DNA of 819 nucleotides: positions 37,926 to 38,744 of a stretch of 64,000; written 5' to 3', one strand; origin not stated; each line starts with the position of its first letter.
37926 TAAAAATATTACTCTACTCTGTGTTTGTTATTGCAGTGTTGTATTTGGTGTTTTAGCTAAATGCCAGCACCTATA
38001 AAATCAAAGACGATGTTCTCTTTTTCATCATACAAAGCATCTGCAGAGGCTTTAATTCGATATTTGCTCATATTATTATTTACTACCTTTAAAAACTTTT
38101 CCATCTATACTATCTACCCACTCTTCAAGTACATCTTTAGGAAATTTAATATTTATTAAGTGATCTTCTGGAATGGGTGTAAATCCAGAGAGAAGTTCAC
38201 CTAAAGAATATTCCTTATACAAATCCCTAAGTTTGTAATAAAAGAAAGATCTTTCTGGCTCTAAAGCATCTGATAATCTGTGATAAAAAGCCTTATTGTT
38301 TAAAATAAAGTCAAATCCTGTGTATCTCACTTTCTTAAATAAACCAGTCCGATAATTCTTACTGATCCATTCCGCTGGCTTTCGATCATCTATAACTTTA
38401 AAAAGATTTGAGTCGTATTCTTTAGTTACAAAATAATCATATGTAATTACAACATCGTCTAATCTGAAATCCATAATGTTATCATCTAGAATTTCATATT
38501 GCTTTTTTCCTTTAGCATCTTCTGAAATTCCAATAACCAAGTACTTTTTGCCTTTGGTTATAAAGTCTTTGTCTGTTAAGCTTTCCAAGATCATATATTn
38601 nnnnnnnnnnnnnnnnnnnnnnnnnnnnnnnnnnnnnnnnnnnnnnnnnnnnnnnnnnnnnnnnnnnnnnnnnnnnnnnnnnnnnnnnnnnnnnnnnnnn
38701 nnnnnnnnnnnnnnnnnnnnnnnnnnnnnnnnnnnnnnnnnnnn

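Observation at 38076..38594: Candidate cognate immunity gene immediately 3' of the RHS toxin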

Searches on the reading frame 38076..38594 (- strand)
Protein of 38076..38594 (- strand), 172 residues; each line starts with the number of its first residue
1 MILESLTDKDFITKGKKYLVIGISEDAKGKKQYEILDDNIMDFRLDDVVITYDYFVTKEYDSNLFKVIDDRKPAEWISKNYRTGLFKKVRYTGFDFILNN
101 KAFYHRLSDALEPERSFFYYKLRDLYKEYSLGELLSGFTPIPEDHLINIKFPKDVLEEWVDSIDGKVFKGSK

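Call 3: search_protein_families(library=pfam, proteins=[window:38076-38594:-], max_evalue=1)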
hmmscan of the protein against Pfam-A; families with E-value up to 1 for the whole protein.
window:38076-38594:- (172 aa): 0 families

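Call 5: search_protein_families(library=ncbifam, proteins=[window:38076-38594:-], max_evalue=1)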
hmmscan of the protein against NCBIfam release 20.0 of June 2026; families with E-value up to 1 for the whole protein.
window:38076-38594:- (172 aa): 0 families

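Call 6: search_protein_families(library=padloc, proteins=[window:38076-38594:-], max_evalue=1)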
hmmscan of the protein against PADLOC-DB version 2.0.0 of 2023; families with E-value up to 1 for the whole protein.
window:38076-38594:- (172 aa): 0 families

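Call 7: search_protein_families(library=phrogs, proteins=[window:38076-38594:-], max_evalue=1)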
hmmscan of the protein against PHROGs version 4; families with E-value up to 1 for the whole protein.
window:38076-38594:- (172 aa): 1 family
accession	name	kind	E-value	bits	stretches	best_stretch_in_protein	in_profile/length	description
phrog_28187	-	unknown function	0.49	11.7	0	12-74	23-75/116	-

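Call 8: find_homologous_proteins(query=window:38076-38594:-, max_evalue=0.01)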
Query window:38076-38594:- (172 aa): 1 proteins with E <= 0.01 among 31 candidates.
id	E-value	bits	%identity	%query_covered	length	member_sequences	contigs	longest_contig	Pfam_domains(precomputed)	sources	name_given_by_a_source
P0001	2.0e-108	378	100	100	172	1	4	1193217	-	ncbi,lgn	-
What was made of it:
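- Closest known: Rhs-CT/RhsI toxin–immunity modules. Different: The locus sits between dnaA and dnaN in what looks like a ~1.19-Mb genome, judged from the longest contig carrying the ORF (call 8).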

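Call 9: search_solved_structures(query=window:38076-38594:-, max_evalue=10)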
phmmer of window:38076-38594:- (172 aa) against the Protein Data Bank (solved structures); distinct sequences matched with E-value up to 10: 2.
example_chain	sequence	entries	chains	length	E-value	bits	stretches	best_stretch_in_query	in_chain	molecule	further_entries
2dn6_A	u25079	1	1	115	0.32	14.2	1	7-83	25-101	KIAA0640 protein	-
1zag_A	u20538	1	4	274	1.1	12.5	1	12-102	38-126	PROTEIN (ZINC-ALPHA-2-GLYCOPROTEIN)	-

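Call 11: find_encoding_contigs(protein=P0001, flank=10000, max_places=6)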
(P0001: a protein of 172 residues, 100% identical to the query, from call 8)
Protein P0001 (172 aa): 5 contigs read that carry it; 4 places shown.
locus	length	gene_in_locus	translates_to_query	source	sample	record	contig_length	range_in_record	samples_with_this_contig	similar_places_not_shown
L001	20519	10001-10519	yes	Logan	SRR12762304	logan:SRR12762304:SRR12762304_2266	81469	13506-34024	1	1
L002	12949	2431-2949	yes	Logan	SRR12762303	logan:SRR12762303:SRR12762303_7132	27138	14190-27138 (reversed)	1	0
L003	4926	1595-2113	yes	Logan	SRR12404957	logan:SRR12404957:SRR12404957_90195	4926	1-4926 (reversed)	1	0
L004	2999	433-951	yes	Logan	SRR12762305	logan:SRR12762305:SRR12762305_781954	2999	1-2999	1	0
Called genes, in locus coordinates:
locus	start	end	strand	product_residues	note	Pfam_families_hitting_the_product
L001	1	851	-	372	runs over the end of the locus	PF02388:FemAB, PF13480:Acetyltransf_6, PF02388:FemAB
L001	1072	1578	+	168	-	PF04463:2-thiour_desulf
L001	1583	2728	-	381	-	PF00712:DNA_pol3_beta, PF02767:DNA_pol3_beta_2, PF02768:DNA_pol3_beta_3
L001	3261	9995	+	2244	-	PF10528:GLEYA (faint), PF07691:PA14, PF05593:RHS_repeat (weak)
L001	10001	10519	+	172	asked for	-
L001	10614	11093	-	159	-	PF17032:Zn_ribbon_15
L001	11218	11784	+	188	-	-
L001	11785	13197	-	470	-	PF11638:DnaA_N, PF00308:Bac_DnaA, PF01695:IstB_IS21, PF13401:AAA_22 (faint), PF08299:Bac_DnaA_C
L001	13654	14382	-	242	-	-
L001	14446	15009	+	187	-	-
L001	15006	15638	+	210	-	-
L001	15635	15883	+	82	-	-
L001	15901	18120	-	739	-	PF17854:FtsK_alpha, PF01580:FtsK_SpoIIIE, PF09397:FtsK_gamma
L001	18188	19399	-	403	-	PF04389:Peptidase_M28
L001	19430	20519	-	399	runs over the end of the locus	PF08123:DOT1 (faint), PF25371:DUF7884 (faint), PF02353:CMAS, PF13489:Methyltransf_23, PF13847:Methyltransf_31, PF08241:Methyltransf_11, PF08242:Methyltransf_12, PF13649:Methyltransf_25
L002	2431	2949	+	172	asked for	-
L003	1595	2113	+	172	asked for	-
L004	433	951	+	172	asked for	-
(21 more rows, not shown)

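Call 16: search_protein_representatives(protein=window:38076-38594:-)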
Query: 172 residues. Proteins with E-value up to 0.001 (for the whole library): 8; up to 1e-10: 5; up to 1e-30: 4. The best 8 are listed.
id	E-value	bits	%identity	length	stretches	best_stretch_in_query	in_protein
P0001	6.4e-109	377.9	100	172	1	1-172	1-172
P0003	8.8e-37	143.1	47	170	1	6-170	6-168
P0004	1.7e-35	138.9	39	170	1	1-170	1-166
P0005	5.9e-35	137.1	45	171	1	1-170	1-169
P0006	1.2e-25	106.8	41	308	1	12-171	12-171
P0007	1.7e-06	44.5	39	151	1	8-129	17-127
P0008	3.2e-04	37.1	38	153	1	11-110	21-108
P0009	4.5e-04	36.6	33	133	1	12-121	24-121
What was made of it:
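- The ORF family has only 8 cluster representatives among 1.84 billion (call 16).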

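Call 20: find_homologous_proteins(query=A1, max_evalue=0.01)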
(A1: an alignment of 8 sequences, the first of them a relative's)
Query A1 (8 sequences) (172 aa, profile of the alignment): 4 proteins with E <= 0.01 among 6594 candidates.
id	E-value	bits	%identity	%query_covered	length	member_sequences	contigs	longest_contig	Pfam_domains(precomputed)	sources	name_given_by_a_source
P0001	1.6e-64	235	100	100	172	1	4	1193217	-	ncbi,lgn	-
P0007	1.2e-42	164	35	68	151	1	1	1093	-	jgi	jgi:hypothetical protein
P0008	7.1e-40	155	33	57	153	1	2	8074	-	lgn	-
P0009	1.3e-35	141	29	67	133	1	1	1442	-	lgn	-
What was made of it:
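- Tried and rejected: The profile search added nothing beyond the phmmer hits (call 20).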

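Call 21: find_encoding_contigs(protein=P0008, flank=10000)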
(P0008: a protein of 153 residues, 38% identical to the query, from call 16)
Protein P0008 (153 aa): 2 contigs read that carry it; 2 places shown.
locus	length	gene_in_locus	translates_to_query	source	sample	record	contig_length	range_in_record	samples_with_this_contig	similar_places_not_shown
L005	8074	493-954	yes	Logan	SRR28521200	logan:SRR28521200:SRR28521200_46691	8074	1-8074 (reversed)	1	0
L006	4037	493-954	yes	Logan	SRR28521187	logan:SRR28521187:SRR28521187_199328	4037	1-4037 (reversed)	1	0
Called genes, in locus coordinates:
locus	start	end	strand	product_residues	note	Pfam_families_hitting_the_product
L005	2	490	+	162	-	?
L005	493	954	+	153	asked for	-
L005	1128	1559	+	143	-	-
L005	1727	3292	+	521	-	PF13687:DUF4153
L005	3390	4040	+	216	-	-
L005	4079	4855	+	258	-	PF01145:Band_7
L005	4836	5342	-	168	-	-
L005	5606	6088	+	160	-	-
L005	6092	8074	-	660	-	?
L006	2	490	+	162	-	?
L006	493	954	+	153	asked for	-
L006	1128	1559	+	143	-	-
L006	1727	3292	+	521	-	PF13687:DUF4153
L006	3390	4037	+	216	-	?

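Call 22: find_encoding_contigs(protein=P0007, flank=10000)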
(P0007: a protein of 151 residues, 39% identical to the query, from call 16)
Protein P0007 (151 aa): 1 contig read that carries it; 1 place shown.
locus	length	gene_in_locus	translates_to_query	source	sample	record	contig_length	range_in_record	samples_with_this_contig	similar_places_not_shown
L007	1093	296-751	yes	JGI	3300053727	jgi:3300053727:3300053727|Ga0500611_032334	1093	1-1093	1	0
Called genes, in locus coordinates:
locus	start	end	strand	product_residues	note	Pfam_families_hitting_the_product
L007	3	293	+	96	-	?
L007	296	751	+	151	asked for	-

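Call 23: find_encoding_contigs(protein=P0009, flank=10000)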
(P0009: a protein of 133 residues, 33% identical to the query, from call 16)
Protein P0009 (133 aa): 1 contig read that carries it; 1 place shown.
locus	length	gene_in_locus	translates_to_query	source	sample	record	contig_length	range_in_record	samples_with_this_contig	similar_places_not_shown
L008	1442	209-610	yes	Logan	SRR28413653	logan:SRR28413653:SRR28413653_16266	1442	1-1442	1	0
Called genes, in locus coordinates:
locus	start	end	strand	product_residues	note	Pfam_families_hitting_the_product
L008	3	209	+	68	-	?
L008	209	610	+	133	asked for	-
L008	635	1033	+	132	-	PF11969:DcpS_C, PF01230:HIT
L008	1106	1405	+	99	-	-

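Call 29: find_related_loci(query=A2, collection=genome_contigs, flank=10000)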
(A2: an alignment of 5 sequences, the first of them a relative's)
Query A2 (172 aa) in genome_contigs; peptide patterns used: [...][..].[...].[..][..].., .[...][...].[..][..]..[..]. (x = any residue, [..] = any of these).
223 stretches matched a pattern, but none encodes a relative of the query by tblastn (E <= 1e-3).

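Call 30: find_related_loci(query=A2, collection=metagenome_contigs, flank=10000)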
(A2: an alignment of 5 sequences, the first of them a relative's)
Query A2 (172 aa) in metagenome_contigs; peptide patterns used: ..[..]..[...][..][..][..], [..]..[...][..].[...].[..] (x = any residue, [..] = any of these).
124 stretches matched a pattern, but none encodes a relative of the query by tblastn (E <= 1e-3).

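Call 35: find_encoding_contigs(protein=P0003, flank=10000)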
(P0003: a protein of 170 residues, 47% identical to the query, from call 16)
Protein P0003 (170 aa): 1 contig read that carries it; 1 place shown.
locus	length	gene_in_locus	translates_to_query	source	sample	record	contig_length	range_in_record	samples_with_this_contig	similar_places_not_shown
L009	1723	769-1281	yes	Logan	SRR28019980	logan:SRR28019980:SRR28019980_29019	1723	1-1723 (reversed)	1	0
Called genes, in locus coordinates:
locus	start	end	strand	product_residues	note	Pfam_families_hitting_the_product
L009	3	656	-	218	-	?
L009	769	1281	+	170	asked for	-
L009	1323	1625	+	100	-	-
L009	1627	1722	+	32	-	?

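Call 36: find_encoding_contigs(protein=P0006, flank=10000)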
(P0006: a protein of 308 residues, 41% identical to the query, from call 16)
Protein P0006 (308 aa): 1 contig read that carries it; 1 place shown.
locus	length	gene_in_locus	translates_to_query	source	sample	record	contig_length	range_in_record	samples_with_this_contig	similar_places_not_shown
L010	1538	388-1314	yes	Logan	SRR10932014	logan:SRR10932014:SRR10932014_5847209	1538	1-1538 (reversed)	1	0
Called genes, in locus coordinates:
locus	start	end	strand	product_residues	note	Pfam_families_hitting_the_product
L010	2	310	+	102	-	?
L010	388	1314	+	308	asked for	-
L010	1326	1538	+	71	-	?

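Call 37: find_encoding_contigs(protein=P0004, flank=10000)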
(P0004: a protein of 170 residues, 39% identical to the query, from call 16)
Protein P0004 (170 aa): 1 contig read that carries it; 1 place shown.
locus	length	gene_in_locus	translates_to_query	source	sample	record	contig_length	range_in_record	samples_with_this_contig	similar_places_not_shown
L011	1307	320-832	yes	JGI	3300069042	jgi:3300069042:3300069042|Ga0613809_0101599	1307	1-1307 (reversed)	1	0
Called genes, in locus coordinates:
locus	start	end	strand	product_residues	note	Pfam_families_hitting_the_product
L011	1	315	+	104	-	?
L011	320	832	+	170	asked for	-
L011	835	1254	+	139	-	PF24722:DUF7674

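Call 38: find_encoding_contigs(protein=P0005, flank=10000)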
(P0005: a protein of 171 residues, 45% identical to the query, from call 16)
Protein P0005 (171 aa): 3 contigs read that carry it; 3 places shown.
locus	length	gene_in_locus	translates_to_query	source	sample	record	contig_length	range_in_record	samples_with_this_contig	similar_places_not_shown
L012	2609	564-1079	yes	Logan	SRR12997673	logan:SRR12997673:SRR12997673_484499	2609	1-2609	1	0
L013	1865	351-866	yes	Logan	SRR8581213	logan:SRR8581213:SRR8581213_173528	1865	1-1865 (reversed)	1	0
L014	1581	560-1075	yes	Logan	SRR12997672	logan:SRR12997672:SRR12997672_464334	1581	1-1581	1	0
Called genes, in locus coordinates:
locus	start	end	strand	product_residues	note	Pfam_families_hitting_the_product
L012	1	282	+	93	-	?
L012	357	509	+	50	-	-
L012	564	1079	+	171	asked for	-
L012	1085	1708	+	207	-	-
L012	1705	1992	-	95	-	PF03118:RNA_pol_A_CTD (weak)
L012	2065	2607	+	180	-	PF08002:DUF1697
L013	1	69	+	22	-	?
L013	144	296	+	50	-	-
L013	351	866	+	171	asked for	-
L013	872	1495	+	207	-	-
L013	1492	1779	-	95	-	PF03118:RNA_pol_A_CTD (weak)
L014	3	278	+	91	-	?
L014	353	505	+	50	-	-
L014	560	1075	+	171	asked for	-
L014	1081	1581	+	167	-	?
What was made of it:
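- Free-standing copies without any toxin gene (calls 35, 36, 38) make sense for immunity but not for a chaperone. Three homologues are not beside the tail (calls 35, 36, 38).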

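Call 50: search_protein_families(library=pfam, proteins=[L010:2-307:+, L009:1305-1622:+, L012:1-279:+, L012:1085-1705:+, L011:835-1251:+, L005:1128-1556:+, P0006, L010:1326-1538:+, L005:2-487:+], max_evalue=0.1)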
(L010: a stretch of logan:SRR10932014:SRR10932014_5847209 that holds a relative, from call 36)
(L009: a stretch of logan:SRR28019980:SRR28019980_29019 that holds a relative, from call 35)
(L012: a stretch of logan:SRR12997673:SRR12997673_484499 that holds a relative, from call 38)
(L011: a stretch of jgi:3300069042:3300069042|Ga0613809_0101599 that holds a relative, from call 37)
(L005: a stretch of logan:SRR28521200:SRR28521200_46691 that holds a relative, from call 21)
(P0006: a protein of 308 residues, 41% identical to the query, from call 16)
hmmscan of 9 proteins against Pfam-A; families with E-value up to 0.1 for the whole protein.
L010:2-307:+ (102 aa): 0 families

L009:1305-1622:+ (106 aa): 1 family
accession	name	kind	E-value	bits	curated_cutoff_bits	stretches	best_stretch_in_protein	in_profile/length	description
PF21558.3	Pept_S41_N_bact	-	0.0058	16.9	27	1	18-58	3-43/87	Bacteroidetes, Peptidase, S41 family, N-terminal domain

L012:1-279:+ (93 aa): 0 families

L012:1085-1705:+ (207 aa): 1 family
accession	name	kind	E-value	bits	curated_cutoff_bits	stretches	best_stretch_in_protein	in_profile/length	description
PF23206.1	PCDH15_12th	-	0.078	13.4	27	0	103-163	18-77/115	PCDH15-like domain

L011:835-1251:+ (139 aa): 2 families
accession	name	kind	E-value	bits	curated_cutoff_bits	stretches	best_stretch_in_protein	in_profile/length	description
PF24722.1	DUF7674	-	6.5e-16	58.8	27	1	14-126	2-111/111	Domain of unknown function (DUF7674)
PF08578.15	DUF1765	-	0.0095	16.8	25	1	31-131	15-115/125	Protein of unknown function (DUF1765)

L005:1128-1556:+ (143 aa): 0 families

P0006 (308 aa): 1 family
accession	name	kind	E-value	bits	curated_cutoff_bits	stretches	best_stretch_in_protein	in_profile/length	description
PF12690.13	BsuPI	-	0.053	13.9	22.9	0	221-272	11-62/101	Intracellular proteinase inhibitor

L010:1326-1538:+ (71 aa): 1 family
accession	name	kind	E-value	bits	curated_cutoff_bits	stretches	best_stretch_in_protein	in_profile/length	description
PF24722.1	DUF7674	-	8.7e-05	23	27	1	8-71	2-64/111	Domain of unknown function (DUF7674)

L005:2-487:+ (162 aa): 0 families

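Call 51: predict_structure(alignment_id=A1)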
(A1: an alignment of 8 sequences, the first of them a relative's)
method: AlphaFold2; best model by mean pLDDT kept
length: 172 residues; sequences in the alignment: 8
mean_pLDDT: 87.9   pTM: 0.83
mean pLDDT of the five models: 87.9, 87.5, 79.2, 78.9, 76.3
residues with pLDDT >= 90: 87; 70-90: 74; 50-70: 11; < 50: 0
segments of 3 or more residues with pLDDT < 50: none
pLDDT, mean of each block of 10 residues (from residue 1): 92 91 93 85 68 86 96 92 79 89 88 93 91 90 91 87 88 61
secondary structure, 60 per line:
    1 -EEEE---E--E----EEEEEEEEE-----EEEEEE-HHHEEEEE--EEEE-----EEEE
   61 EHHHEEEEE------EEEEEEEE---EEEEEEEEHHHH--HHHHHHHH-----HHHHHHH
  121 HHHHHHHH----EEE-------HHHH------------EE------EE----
elements in order: E2-5 E17-25 E31-36 E41-45 E48-51 E57-61 E65-69 E76-83 E87-94 H95-98 H101-108 H114-128 E133-135 H143-146
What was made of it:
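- Checked: AlphaFold2 gives a confident model, pLDDT 87.9 and pTM 0.83 (call 51).
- (7) The ORF folds confidently, pLDDT 87.9 (call 51).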

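Call 55: fold_search(model_id=the predicted structure, library=pdb)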
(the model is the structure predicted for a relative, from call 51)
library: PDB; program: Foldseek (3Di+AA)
matches with E <= 10: 251; with E <= 0.001: 0
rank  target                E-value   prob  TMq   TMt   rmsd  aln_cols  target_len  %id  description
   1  7dru_A                4.5e-01  0.06  0.17  0.20  14.0       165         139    8  Crystal Structure of the Dog Lipocalin Allergen Can f 1 (released 2021-11-10)
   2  9v4p_A                7.5e-01  0.12  0.25  0.07  13.3       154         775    8  Cryo-EM structure of A. thaliana MET1(610-1534) bound covalently to a hemi-mCpG DNA (released 2025-11-26)
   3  7ao8_A                8.0e-01  0.54  0.28  0.18   3.3        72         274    4  Structure of the MTA1/HDAC1/MBD2 NURD deacetylase complex (released 2020-11-11)
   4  7aoa_A                8.0e-01  0.54  0.28  0.15   3.3        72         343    4  Structure of the extended MTA1/HDAC1/MBD2/RBBP4 NURD deacetylase complex (released 2020-11-11)
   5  9t4r_t                9.0e-01  0.21  0.22  0.38  11.3        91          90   18  Staphylococcus aureus 70S initiation complex with a natural mRNA (released 2026-02-25)
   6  9pec                  1.2e+00  0.08  0.30  0.10  14.8       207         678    9  Cryo-EM structure of Arabidopsis thaliana Met1 (RFTS free) (released 2025-10-22)
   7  9qeh_S                1.3e+00  0.16  0.22  0.36  11.0        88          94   15  Cryo-EM structure of the A2085-methylated 50S ribosome of a MLSb resistant S. aureus strain "MNY196" in complex with s (released 2025-06-04)
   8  6ol2                  1.3e+00  0.03  0.16  0.11  15.7       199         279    9  Crystallography of novel WNK1 and WNK3 inhibitors discovered from high-throughput-screening (released 2020-04-15)
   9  7jil_F                1.4e+00  0.04  0.12  0.12  11.5       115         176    8  70S ribosome Flavobacterium johnsoniae (released 2020-12-02)
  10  9rsu_A                1.4e+00  0.02  0.11  0.07  28.1       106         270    9  NetF pore structure (released 2026-02-18)
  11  1w4s                  1.5e+00  0.25  0.25  0.29   4.8        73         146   14  Crystal structure of the proximal BAH domain of polybromo (released 2005-04-27)
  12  4you_A                1.5e+00  0.07  0.12  0.10  11.5        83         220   13  Crystal structure of a trimeric exonuclease PhoExo I from Pyrococcus horikoshii OT3 at 2.20A resolution. (released 2015-07-15)
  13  6ddg_G                1.7e+00  0.16  0.23  0.39  10.5        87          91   14  Structure of the 50S ribosomal subunit from Methicillin Resistant Staphylococcus aureus in complex with the oxazolidin (released 2019-03-20)
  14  7p48_S                1.8e+00  0.08  0.18  0.27  12.4        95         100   13  Staphylococcus aureus ribosome in complex with Sal(B) (released 2022-02-02)
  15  6oxb_E                1.9e+00  0.21  0.25  0.27   4.8        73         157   14  First bromo-adjacent homology (BAH) domain of human Polybromo-1 (PBRM1) (released 2020-05-20)
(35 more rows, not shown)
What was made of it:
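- On Known immunity-protein families (Pfam Imm*, SUKH/SMI1_KNR4, CdiI families) and solved immunity folds: Foldseek against PDB: best E 0.45 (call 55).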

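Call 62: fold_search(model_id=the predicted structure, library=viral)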
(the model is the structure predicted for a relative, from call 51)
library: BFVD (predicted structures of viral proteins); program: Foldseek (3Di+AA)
matches with E <= 10: 354; with E <= 0.001: 0
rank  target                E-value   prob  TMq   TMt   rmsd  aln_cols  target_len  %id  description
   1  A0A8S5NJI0            8.2e-02  0.99  0.26  0.64   3.4        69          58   20  Uncharacterized protein [Siphoviridae sp. cttFh17]
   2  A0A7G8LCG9            9.2e-02  0.96  0.23  0.17   3.4        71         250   21  (no name in the UniProt tables at hand)
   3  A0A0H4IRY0            9.2e-02  0.95  0.24  0.32   3.7        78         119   23  Uncharacterized protein [Pseudoalteromonas phage H101]
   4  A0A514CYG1            9.7e-02  0.97  0.27  0.64   3.3        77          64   19  (no name in the UniProt tables at hand)
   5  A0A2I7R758            1.2e-01  1.00  0.26  0.84   3.2        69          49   17  (no name in the UniProt tables at hand)
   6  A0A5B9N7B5            1.2e-01  0.14  0.14  0.22  16.8       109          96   12  Uncharacterized protein [Aeromonas phage 4L372D]
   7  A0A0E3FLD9            1.3e-01  0.16  0.12  0.03  14.0        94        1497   14  Virion structural protein [Synechococcus phage ACG-2014e]
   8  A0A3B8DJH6            1.8e-01  0.92  0.30  0.26   7.2        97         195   12  Uncharacterized protein [Cronobacter phage CS01]
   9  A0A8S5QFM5            2.1e-01  0.14  0.14  0.16  13.7        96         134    6  Uncharacterized protein [Siphoviridae sp. ctF6o6]
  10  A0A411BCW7            2.2e-01  0.63  0.28  0.36   6.0       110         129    5  (no name in the UniProt tables at hand)
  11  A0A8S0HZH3            2.3e-01  0.15  0.13  0.03  13.2        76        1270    8  (no name in the UniProt tables at hand)
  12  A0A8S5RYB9            2.5e-01  0.82  0.27  0.28   9.9        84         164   12  Uncharacterized protein [Myoviridae sp. ctNQV2]
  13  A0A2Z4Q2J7            2.8e-01  0.96  0.25  0.67   3.5        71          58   17  Uncharacterized protein [Escherichia phage LL5]
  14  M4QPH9                3.5e-01  0.11  0.12  0.03  14.1        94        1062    7  Uncharacterized protein [Synechococcus phage S-SKS1]
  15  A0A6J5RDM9            3.9e-01  0.15  0.13  0.07  14.4        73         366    5  Uncharacterized protein [uncultured Caudovirales phage]
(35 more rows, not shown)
